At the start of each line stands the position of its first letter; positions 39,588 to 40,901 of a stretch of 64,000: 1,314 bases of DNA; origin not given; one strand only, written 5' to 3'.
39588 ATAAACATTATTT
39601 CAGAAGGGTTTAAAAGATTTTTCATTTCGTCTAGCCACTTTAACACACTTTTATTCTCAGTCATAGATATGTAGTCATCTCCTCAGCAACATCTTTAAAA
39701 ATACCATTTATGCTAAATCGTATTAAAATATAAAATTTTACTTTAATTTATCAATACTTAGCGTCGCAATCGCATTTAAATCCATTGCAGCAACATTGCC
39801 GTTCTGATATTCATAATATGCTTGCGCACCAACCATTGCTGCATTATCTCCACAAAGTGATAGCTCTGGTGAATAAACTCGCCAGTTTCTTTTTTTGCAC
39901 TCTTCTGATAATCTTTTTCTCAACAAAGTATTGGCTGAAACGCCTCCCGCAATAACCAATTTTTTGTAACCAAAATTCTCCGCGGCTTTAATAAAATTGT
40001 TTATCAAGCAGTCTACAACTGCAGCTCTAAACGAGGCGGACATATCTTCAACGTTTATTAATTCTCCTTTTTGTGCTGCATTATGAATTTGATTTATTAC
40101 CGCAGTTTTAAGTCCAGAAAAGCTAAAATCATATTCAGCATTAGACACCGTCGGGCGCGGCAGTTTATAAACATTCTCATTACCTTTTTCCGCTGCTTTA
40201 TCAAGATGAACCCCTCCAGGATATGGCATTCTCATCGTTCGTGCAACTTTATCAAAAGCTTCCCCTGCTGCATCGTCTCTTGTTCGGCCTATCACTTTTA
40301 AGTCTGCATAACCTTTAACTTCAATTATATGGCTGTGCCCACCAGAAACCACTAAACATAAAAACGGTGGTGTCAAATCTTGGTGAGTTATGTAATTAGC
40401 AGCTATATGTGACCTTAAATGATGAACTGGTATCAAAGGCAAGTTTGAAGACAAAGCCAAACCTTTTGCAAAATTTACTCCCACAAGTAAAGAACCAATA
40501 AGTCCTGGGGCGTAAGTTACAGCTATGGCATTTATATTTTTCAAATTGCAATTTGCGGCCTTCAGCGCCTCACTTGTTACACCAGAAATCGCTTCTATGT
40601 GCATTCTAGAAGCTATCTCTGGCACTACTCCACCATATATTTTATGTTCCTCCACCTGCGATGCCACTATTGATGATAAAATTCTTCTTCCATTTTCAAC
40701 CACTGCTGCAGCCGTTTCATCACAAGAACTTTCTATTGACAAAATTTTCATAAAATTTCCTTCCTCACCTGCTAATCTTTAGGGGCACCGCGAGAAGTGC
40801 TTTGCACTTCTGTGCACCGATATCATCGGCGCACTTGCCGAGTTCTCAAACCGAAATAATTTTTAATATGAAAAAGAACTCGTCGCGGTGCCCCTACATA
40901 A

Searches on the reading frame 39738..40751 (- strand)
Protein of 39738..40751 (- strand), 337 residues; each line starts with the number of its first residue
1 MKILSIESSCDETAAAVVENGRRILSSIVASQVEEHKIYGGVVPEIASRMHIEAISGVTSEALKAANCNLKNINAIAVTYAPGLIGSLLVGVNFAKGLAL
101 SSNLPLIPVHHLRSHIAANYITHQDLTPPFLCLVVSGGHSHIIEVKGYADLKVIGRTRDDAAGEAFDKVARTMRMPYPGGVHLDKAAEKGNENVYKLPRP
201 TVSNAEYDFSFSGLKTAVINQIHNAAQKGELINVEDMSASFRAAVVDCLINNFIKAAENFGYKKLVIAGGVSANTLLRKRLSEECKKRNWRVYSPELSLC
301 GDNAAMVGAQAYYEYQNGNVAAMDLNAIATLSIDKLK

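Call 15: find_encoding_contigs(protein=window:39738-40751:-, flank=3000, max_places=10)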
Protein window:39738-40751:- (337 aa): 24 contigs read that carry it; 3 places shown.
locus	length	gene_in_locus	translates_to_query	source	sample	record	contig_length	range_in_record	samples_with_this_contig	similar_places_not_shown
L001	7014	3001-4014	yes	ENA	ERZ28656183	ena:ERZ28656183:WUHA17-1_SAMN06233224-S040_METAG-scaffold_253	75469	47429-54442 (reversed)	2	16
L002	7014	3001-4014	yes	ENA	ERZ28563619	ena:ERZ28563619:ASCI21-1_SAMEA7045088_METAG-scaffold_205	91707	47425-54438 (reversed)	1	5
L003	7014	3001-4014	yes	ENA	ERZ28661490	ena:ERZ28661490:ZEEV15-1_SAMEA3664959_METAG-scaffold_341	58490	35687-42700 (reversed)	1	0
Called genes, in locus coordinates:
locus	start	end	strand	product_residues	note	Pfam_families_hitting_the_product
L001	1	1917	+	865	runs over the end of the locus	PF02739:5_3_exonuc_N, PF01367:5_3_exonuc, PF22619:DNA_polI_exo1, PF00476:DNA_pol_A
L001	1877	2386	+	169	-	PF01451:LMWPc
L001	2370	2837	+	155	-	PF13420:Acetyltransf_4 (weak), PF13302:Acetyltransf_3 (weak), PF13527:Acetyltransf_9 (weak), PF00583:Acetyltransf_1, PF13673:Acetyltransf_10, PF13508:Acetyltransf_7, PF14542:Acetyltransf_CG (faint), PF08445:FR47 (weak)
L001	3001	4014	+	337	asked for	PF02543:Carbam_trans_N (faint), PF00814:TsaD, PF22521:HypF_C_2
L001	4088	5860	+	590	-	PF17297:PEPCK_N, PF00821:PEPCK_GTP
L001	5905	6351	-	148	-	PF03862:SpoVAC_SpoVAEB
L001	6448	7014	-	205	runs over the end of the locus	PF02677:QueH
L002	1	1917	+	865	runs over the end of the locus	PF02739:5_3_exonuc_N, PF01367:5_3_exonuc, PF22619:DNA_polI_exo1, PF00476:DNA_pol_A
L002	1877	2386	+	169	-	PF01451:LMWPc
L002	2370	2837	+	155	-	PF13420:Acetyltransf_4 (weak), PF13302:Acetyltransf_3 (weak), PF13527:Acetyltransf_9 (weak), PF00583:Acetyltransf_1, PF13673:Acetyltransf_10, PF13508:Acetyltransf_7, PF14542:Acetyltransf_CG (faint), PF08445:FR47 (weak)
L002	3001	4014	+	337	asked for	PF02543:Carbam_trans_N (faint), PF00814:TsaD, PF22521:HypF_C_2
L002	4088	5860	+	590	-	PF17297:PEPCK_N, PF00821:PEPCK_GTP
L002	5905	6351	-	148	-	PF03862:SpoVAC_SpoVAEB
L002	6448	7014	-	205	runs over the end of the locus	PF02677:QueH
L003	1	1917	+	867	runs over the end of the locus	-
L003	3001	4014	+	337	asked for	PF02543:Carbam_trans_N (faint), PF00814:TsaD, PF22521:HypF_C_2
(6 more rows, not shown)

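Call 30: find_homologous_proteins(query=window:39738-40751:-, max_evalue=1e-60)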
Query window:39738-40751:- (337 aa): 8000 proteins with E <= 1e-60 among 8000 candidates; the best 120 are listed.
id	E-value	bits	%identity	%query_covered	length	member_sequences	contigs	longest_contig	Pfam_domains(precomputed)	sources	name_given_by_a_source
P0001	1.2e-217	739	100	100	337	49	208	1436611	PF02543.22,PF00814.32,PF22521.3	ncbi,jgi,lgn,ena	ncbi:MAG: tRNA (adenosine(37)-N6)-threonylcarbamoyltransferase complex transferase subunit TsaD [Acu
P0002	1.2e-194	663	89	100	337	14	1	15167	PF00814.32,PF22521.3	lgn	-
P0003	1.2e-193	660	88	100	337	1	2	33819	PF02543.22,PF00814.32,PF22521.3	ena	-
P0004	2.6e-189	646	85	100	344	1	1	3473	PF00814.32,PF22521.3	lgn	-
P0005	7.2e-182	621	81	100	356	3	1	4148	PF00814.32,PF22521.3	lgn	-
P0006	3.7e-181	619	82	100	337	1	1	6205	PF00814.32,PF22521.3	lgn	-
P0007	5.3e-181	618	81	100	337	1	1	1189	PF00814.32,PF22521.3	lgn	-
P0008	1.7e-179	613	80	100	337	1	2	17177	PF02543.22,PF00814.32,PF22521.3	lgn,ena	-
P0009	1.2e-178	611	81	100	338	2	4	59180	PF00814.32,PF22521.3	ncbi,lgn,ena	-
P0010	8.9e-178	608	80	100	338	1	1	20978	PF00814.32,PF22521.3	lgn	-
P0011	1.0e-177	608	79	100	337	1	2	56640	PF02543.22,PF00814.32,PF22521.3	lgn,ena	-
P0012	1.3e-177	607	78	100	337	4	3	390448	PF00814.32,PF22521.3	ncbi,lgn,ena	-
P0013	2.0e-177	607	80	100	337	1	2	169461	PF02543.22,PF00814.32,PF22521.3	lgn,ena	-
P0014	2.0e-177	607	79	100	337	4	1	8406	PF02543.22,PF00814.32,PF22521.3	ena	-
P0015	2.2e-176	603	79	100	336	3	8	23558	PF02543.22,PF00814.32,PF22521.3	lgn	-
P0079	5.3e-163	559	73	99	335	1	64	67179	PF00814.32,PF22521.3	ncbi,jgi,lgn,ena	-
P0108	4.9e-162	556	72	99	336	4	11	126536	PF02543.22,PF00814.32,PF22521.3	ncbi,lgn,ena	-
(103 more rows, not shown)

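Call 31: find_encoding_contigs(protein=P0003, flank=2000, max_places=1)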
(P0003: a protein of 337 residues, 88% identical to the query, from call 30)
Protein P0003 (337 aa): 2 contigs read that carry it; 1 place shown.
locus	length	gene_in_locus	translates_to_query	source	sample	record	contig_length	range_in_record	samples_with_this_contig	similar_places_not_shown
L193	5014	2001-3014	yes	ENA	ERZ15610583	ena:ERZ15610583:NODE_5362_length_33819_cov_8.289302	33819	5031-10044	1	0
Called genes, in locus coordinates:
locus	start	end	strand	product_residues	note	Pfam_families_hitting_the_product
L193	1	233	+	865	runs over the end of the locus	PF02739:5_3_exonuc_N, PF01367:5_3_exonuc, PF22619:DNA_polI_exo1, PF00476:DNA_pol_A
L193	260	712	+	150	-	PF01451:LMWPc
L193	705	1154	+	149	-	PF13527:Acetyltransf_9 (faint), PF00583:Acetyltransf_1, PF13673:Acetyltransf_10, PF13508:Acetyltransf_7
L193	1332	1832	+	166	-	PF13302:Acetyltransf_3, PF13420:Acetyltransf_4, PF00583:Acetyltransf_1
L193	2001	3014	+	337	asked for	PF02543:Carbam_trans_N (faint), PF00814:TsaD, PF22521:HypF_C_2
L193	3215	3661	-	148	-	PF03862:SpoVAC_SpoVAEB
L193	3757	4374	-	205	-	PF02677:QueH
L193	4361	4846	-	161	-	-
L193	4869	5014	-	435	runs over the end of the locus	PF03313:SDH_alpha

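Call 32: find_encoding_contigs(protein=P0009, flank=2000, max_places=1)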
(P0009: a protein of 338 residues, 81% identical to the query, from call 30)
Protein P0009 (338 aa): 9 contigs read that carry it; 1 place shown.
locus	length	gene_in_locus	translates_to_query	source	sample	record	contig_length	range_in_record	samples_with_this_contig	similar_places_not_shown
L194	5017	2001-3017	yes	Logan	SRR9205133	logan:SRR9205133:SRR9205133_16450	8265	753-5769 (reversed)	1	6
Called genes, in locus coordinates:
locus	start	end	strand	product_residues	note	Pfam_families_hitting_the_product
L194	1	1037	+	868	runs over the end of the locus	PF02739:5_3_exonuc_N, PF01367:5_3_exonuc, PF22619:DNA_polI_exo1, PF00476:DNA_pol_A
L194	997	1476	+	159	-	PF01451:LMWPc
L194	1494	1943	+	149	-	PF13527:Acetyltransf_9 (faint), PF00583:Acetyltransf_1, PF13673:Acetyltransf_10, PF13508:Acetyltransf_7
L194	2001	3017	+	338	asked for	PF00814:TsaD, PF22521:HypF_C_2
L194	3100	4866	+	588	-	PF17297:PEPCK_N, PF00821:PEPCK_GTP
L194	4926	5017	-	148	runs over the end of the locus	PF03862:SpoVAC_SpoVAEB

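Call 33: find_encoding_contigs(protein=P0012, flank=2000, max_places=1)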
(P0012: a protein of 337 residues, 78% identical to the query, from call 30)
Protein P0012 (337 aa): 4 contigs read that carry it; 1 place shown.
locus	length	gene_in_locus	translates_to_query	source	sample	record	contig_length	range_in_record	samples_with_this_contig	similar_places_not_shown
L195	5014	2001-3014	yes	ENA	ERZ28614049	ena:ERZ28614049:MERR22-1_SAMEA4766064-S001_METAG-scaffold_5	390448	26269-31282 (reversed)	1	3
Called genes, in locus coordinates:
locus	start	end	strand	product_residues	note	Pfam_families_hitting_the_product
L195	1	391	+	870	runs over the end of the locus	PF02739:5_3_exonuc_N, PF01367:5_3_exonuc, PF01612:DNA_pol_A_exo1 (weak), PF22619:DNA_polI_exo1, PF00476:DNA_pol_A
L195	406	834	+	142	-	PF01451:LMWPc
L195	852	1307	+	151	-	PF13673:Acetyltransf_10, PF00583:Acetyltransf_1, PF13508:Acetyltransf_7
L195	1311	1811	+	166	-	PF13302:Acetyltransf_3, PF13420:Acetyltransf_4, PF00583:Acetyltransf_1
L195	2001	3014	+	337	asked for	PF00814:TsaD, PF22521:HypF_C_2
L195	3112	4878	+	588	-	PF17297:PEPCK_N, PF00821:PEPCK_GTP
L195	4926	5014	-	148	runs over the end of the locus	PF03862:SpoVAC_SpoVAEB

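Call 34: find_encoding_contigs(protein=P0079, flank=2000, max_places=1)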
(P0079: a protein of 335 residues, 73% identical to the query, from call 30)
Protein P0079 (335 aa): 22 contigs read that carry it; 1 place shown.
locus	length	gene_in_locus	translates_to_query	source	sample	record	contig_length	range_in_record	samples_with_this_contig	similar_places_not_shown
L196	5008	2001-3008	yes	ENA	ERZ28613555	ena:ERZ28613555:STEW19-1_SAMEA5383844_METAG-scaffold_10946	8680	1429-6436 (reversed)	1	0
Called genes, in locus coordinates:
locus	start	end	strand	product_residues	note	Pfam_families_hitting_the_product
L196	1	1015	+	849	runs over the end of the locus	PF02739:5_3_exonuc_N, PF01367:5_3_exonuc, PF01612:DNA_pol_A_exo1 (faint), PF22619:DNA_polI_exo1, PF00476:DNA_pol_A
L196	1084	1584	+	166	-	PF01451:LMWPc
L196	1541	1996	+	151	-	PF13420:Acetyltransf_4 (weak), PF13527:Acetyltransf_9 (weak), PF00583:Acetyltransf_1, PF13673:Acetyltransf_10, PF13523:Acetyltransf_8 (faint), PF13508:Acetyltransf_7, PF08445:FR47 (weak)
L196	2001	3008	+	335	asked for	PF00814:TsaD, PF22521:HypF_C_2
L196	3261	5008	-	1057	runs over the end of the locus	?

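Call 35: find_encoding_contigs(protein=P0108, flank=2000, max_places=1)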
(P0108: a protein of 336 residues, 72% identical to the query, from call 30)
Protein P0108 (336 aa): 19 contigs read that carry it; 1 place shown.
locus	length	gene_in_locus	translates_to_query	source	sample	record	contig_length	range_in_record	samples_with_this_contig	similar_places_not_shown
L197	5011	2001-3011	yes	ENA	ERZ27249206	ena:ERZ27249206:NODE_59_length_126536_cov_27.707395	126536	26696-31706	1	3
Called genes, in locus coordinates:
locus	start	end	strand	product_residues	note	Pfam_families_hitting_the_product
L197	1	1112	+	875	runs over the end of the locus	PF02739:5_3_exonuc_N, PF01367:5_3_exonuc, PF22619:DNA_polI_exo1, PF00476:DNA_pol_A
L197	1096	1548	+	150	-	PF01451:LMWPc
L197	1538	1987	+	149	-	PF13420:Acetyltransf_4 (weak), PF13302:Acetyltransf_3 (weak), PF13527:Acetyltransf_9 (faint), PF13673:Acetyltransf_10, PF00583:Acetyltransf_1, PF13508:Acetyltransf_7, PF08445:FR47 (weak)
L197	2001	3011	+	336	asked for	PF02543:Carbam_trans_N (faint), PF00814:TsaD, PF22521:HypF_C_2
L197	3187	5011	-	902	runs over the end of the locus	PF01326:PPDK_N, PF00391:PEP-utilizers, PF02896:PEP-utilizers_C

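Call 76: search_protein_families(library=pfam, proteins=[L193:1332-1832:+], max_evalue=0.00001)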
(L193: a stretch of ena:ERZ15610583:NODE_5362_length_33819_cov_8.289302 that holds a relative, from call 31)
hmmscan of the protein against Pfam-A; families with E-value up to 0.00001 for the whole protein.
L193:1332-1832:+ (166 aa): 3 families
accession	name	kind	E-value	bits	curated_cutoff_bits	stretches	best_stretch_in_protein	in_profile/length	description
PF13302.13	Acetyltransf_3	-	8.3e-28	98.2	25.4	1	5-140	4-138/138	Acetyltransferase (GNAT) domain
PF13420.13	Acetyltransf_4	-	9.9e-16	58.6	24.3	1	5-159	1-154/155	Acetyltransferase (GNAT) domain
PF00583.31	Acetyltransf_1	-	2.6e-13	50.7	20.7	1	26-139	5-116/116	Acetyltransferase (GNAT) family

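Call 77: search_protein_families(library=ncbifam, proteins=[L193:1332-1832:+, window:39738-40751:-], max_evalue=0.00001)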
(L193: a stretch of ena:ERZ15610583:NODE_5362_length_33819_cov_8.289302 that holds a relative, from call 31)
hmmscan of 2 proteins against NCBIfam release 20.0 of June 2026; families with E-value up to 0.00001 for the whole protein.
L193:1332-1832:+ (166 aa): 7 families
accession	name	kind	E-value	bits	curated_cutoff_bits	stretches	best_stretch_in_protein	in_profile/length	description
NF007539.0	PRK10151.1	equivalog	2.1e-12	47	184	1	57-164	69-175/179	50S ribosomal protein L7/L12-serine acetyltransferase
TIGR03585.1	PseH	equivalog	3.6e-11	43.4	93.1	1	4-157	2-151/156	UDP-4-amino-4,6-dideoxy-N-acetyl-beta-L-altrosamine N-acetyltransferase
NF008072.0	PRK10809.1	equivalog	1.7e-10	41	190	1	61-165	80-187/194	ribosomal protein S5-alanine N-acetyltransferase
NF007527.0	PRK10140.1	equivalog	5.4e-10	39.4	236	1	60-162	56-159/162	N-acetyltransferase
NF011709.0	PRK15130.1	equivalog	1.4e-07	31.5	218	1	4-157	8-158/186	spermidine N1-acetyltransferase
NF040702.1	ileS_w_GNAT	exception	1.9e-07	29.1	1999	1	2-148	286-426/1100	isoleucine--tRNA ligase, N-acetyltransferase domain-containing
NF040503.1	resist_ArsN1a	equivalog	3.3e-07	30.2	170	1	40-159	32-153/159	arsinothricin resistance N-acetyltransferase ArsN1 family A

window:39738-40751:- (337 aa): 6 families
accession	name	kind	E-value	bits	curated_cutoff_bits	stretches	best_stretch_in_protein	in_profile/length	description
TIGR03723.1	T6A_TsaD_YgjD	equivalog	7.2e-130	432.7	296.1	1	3-315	1-313/314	tRNA (adenosine(37)-N6)-threonylcarbamoyltransferase complex transferase subunit TsaD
TIGR00329.1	gcp_kae1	subfamily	1.1e-108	363.2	207.8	1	4-308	1-305/305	tRNA (adenosine(37)-N6)-threonylcarbamoyltransferase complex transferase subunit TsaD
TIGR03722.2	arch_KAE1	equivalog_domain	7.2e-54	183.1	375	1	3-324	1-306/323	KEOPS complex N(6)-L-threonylcarbamoyladenine synthase Kae1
NF007174.0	PRK09605.1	equivalog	1.1e-51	175.9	447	1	1-324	1-308/535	bifunctional N(6)-L-threonylcarbamoyladenine synthase/serine/threonine protein kinase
TIGR03725.1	T6A_YeaZ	equivalog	3.3e-10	40.3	69.3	1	3-118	1-100/212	tRNA (adenosine(37)-N6)-threonylcarbamoyltransferase complex dimerization subunit type 1 TsaB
TIGR00143.1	hypF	equivalog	2.2e-08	32.7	466.1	1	215-309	644-736/741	carbamoyltransferase HypF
